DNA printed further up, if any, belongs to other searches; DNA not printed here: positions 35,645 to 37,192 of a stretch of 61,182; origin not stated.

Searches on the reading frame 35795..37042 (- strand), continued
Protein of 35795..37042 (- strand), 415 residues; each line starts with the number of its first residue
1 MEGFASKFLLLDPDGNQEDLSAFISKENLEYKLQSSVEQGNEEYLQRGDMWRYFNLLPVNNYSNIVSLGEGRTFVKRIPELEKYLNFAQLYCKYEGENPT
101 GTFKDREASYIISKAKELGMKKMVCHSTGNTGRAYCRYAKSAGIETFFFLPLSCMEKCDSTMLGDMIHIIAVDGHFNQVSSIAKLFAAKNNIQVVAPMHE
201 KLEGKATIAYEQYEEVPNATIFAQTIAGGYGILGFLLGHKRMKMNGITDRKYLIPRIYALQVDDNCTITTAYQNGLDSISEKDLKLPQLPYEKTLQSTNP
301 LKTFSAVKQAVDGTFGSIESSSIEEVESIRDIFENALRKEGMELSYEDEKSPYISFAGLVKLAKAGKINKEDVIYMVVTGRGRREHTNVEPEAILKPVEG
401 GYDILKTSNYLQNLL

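Call 50: find_homologous_proteins(query=L027:8445-10226:-, max_evalue=1e-50)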
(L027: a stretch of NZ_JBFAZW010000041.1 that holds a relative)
Query L027:8445-10226:- (593 aa): 8000 proteins with E <= 1e-50 among 8000 candidates; the best 120 are listed.
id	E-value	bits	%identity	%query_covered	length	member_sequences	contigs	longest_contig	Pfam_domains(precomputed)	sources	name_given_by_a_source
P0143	0.0e+0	1307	95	100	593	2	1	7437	PF01336.32,PF02938.20,PF00152.26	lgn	-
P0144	0.0e+0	1166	86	99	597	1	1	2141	PF01336.32,PF02938.20,PF00152.26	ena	-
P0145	0.0e+0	1157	85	99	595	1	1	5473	PF01336.32,PF02938.20,PF00152.26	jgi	jgi:aspartyl-tRNA synthetase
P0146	0.0e+0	1135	83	100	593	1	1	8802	PF01336.32,PF02938.20,PF00152.26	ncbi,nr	ncbi:MAG TPA: aspartate--tRNA ligase [Streptosporangiaceae bacterium]|nr:aspartate--tRNA ligase [Str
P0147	0.0e+0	1119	81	99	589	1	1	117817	PF01336.32,PF02938.20,PF00152.26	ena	-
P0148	0.0e+0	1114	81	100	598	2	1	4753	PF01336.32,PF02938.20,PF00152.26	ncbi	-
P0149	0.0e+0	1088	79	99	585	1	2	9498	PF01336.32,PF02938.20,PF00152.26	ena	-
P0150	0.0e+0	1080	78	99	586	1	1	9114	PF01336.32,PF02938.20,PF00152.26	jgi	jgi:aspartyl-tRNA synthetase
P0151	0.0e+0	1076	78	99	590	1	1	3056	PF01336.32,PF02938.20,PF00152.26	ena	-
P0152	0.0e+0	1068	77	100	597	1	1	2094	PF01336.32,PF02938.20,PF00152.26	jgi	jgi:aspartyl-tRNA synthetase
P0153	0.0e+0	1068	76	99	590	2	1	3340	PF01336.32,PF02938.20,PF00152.26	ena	-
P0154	0.0e+0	1067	77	99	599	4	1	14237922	PF01336.32,PF02938.20,PF00152.26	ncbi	ncbi:aspartate--tRNA ligase [Dactylosporangium cerinum]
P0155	0.0e+0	1065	79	99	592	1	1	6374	PF01336.32,PF02938.20,PF00152.26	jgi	jgi:aspartyl-tRNA synthetase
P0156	0.0e+0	1054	77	99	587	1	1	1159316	PF01336.32,PF02938.20,PF00152.26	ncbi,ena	-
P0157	0.0e+0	1052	78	97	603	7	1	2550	PF01336.32,PF02938.20,PF00152.26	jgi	jgi:aspartyl-tRNA synthetase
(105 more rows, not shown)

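Call 51: find_encoding_contigs(protein=P0074, flank=10000, max_places=2)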
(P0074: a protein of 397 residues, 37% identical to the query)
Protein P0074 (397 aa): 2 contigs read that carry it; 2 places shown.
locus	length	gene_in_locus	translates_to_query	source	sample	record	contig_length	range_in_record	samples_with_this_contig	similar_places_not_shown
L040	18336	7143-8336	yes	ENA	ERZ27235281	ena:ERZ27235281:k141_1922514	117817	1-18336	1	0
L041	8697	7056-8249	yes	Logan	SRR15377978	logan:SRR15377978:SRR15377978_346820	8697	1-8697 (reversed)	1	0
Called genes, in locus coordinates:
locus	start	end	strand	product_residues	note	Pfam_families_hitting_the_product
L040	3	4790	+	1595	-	?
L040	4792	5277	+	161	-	PF02502:LacAB_rpiB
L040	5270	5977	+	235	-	PF00106:adh_short, PF13561:adh_short_C2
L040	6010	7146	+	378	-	-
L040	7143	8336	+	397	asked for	PF00291:PALP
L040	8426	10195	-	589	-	PF01336:tRNA_anti-codon, PF00152:tRNA-synt_2, PF02938:GAD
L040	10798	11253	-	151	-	PF00583:Acetyltransf_1, PF13673:Acetyltransf_10, PF13508:Acetyltransf_7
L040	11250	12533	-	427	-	PF01381:HTH_3 (weak), PF13560:HTH_31 (faint)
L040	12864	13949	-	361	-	PF01565:FAD_binding_4, PF02873:MurB_C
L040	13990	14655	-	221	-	PF00702:Hydrolase, PF13419:HAD_2, PF13242:Hydrolase_like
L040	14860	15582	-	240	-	PF00702:Hydrolase, PF12710:HAD, PF13419:HAD_2, PF13242:Hydrolase_like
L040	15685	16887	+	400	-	PF01381:HTH_3, PF12844:HTH_19 (weak), PF13560:HTH_31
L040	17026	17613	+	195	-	-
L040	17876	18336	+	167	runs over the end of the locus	PF13581:HATPase_c_2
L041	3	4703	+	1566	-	?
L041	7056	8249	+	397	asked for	PF00291:PALP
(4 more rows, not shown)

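Call 52: find_encoding_contigs(protein=P0056, flank=8000, max_places=2)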
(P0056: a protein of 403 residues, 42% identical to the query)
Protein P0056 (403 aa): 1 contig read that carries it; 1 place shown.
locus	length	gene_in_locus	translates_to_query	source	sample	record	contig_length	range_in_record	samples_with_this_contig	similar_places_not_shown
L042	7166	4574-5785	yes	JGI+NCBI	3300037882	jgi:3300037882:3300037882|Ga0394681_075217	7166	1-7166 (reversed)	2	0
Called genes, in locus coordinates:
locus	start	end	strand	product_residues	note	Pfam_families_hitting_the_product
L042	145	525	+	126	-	-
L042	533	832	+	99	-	-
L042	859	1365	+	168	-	-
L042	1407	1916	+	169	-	-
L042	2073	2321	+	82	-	-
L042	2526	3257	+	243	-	PF00106:adh_short, PF13561:adh_short_C2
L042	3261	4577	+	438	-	PF01909:NTP_transf_2, PF18765:Polbeta (weak), PF08335:GlnD_UR_UTase (weak)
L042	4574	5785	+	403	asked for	PF00291:PALP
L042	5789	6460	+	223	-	PF00834:Ribul_P_3_epim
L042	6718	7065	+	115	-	PF12643:MazG-like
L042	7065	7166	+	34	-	?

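Call 55: find_related_loci(query=L027:8445-10226:-, collection=genome_contigs, flank=9000)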
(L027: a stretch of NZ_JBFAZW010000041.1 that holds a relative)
Query L027:8445-10226:- (593 aa) in genome_contigs; peptide patterns used: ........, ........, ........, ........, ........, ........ (x = any residue, [..] = any of these).
600 stretches matched a pattern (row limit reached: there are more); 595 encode a relative of the query (tblastn E <= 1e-3); the best 80 are kept; 80 distinct loci.
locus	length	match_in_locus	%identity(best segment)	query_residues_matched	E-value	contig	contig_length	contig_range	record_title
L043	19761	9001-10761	74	1-588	0e+0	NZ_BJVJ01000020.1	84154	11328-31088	Pseudonocardia sulfidoxydans NBRC 16205 sequence020, whole genome shotgun sequence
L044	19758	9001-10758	74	1-585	0e+0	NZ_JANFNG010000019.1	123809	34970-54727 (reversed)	Streptomyces humicola strain RB6PN25 NODE_19_length_123809_cov_54.962894, whole genome shotgun sequence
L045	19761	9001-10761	72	1-586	0e+0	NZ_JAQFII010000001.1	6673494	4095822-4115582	Streptomyces sp. SPB162 Ga0496036_01, whole genome shotgun sequence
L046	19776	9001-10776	70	1-592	0e+0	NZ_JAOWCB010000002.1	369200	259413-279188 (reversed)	Streptomyces sp. PR69 Uny_phred25_contig_2, whole genome shotgun sequence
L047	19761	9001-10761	71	1-586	0e+0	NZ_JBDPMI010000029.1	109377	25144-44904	Streptomyces sp. B5E4 B5E4_contig_29, whole genome shotgun sequence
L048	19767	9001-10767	70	1-589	0e+0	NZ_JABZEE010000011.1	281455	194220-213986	Streptomyces sp. PKU-EA00015 contig11, whole genome shotgun sequence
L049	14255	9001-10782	70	1-593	0e+0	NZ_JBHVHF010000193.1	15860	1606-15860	Streptomyces sp. NPDC057638 NPDC057638_T22_F11.ctg-0193, whole genome shotgun sequence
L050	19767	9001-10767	70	1-589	0e+0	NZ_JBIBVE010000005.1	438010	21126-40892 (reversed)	Streptomyces sp. NPDC015127 NPDC015127_260_E9.ctg-0005, whole genome shotgun sequence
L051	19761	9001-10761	71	1-586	0e+0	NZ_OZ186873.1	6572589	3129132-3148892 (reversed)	Streptomyces sp. enrichment culture isolate SudanB58_2053 chromosome c1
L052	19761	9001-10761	70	1-586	0e+0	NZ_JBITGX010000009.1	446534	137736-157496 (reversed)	Streptomyces sp. NPDC050546 NPDC050546_58_C7.ctg-0009, whole genome shotgun sequence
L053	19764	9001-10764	70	1-588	0e+0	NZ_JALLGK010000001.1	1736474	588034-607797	Streptomyces sp. XM4193 NODE_1_length_1736474_cov_194.923355, whole genome shotgun sequence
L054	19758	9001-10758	71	1-582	0e+0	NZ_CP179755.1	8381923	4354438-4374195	Streptoverticillium reticulum strain J-35 chromosome, complete genome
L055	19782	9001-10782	70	1-582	0e+0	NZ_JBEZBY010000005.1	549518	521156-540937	Streptomyces sp. NPDC042319 NPDC042319_32_A1.ctg-0005, whole genome shotgun sequence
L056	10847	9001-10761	71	1-586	0e+0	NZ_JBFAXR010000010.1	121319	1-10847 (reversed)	Streptomyces sp. NPDC051940 NPDC051940_66_E6.ctg-0010, whole genome shotgun sequence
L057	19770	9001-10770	69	1-589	0e+0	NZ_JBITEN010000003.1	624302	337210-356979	Streptomyces sp. NPDC051315 NPDC051315_56_C8.ctg-0003, whole genome shotgun sequence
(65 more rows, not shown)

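Call 58: find_encoding_contigs(protein=P0016, flank=7000, max_places=3)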
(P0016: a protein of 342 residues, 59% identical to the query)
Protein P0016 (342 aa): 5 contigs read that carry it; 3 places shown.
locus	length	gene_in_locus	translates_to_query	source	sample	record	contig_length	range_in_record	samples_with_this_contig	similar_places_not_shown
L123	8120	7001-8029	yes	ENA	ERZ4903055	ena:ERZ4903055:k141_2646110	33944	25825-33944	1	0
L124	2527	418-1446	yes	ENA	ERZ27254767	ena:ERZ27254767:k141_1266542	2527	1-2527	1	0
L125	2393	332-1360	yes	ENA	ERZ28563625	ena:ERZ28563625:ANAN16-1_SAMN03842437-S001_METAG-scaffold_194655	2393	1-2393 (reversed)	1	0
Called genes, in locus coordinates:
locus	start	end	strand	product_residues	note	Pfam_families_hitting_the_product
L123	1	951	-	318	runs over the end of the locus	PF00730:HhH-GPD (weak)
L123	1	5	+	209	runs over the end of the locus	PF03575:Peptidase_S51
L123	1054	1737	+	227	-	-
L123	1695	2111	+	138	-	PF13473:Cupredoxin_1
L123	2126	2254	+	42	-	-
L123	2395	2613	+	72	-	PF00403:HMA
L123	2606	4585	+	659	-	PF00122:E1-E2_ATPase, PF00702:Hydrolase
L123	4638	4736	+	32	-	-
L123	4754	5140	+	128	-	PF13473:Cupredoxin_1, PF00116:COX2 (weak)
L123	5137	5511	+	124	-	PF07681:DoxX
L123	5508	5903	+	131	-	PF07291:MauE, PF07681:DoxX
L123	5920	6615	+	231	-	PF13462:Thioredoxin_4, PF13098:Thioredoxin_2 (weak), PF01323:DSBA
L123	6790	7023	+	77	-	-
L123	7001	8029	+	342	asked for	PF00291:PALP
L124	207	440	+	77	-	-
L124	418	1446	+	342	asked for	PF00291:PALP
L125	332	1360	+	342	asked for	PF00291:PALP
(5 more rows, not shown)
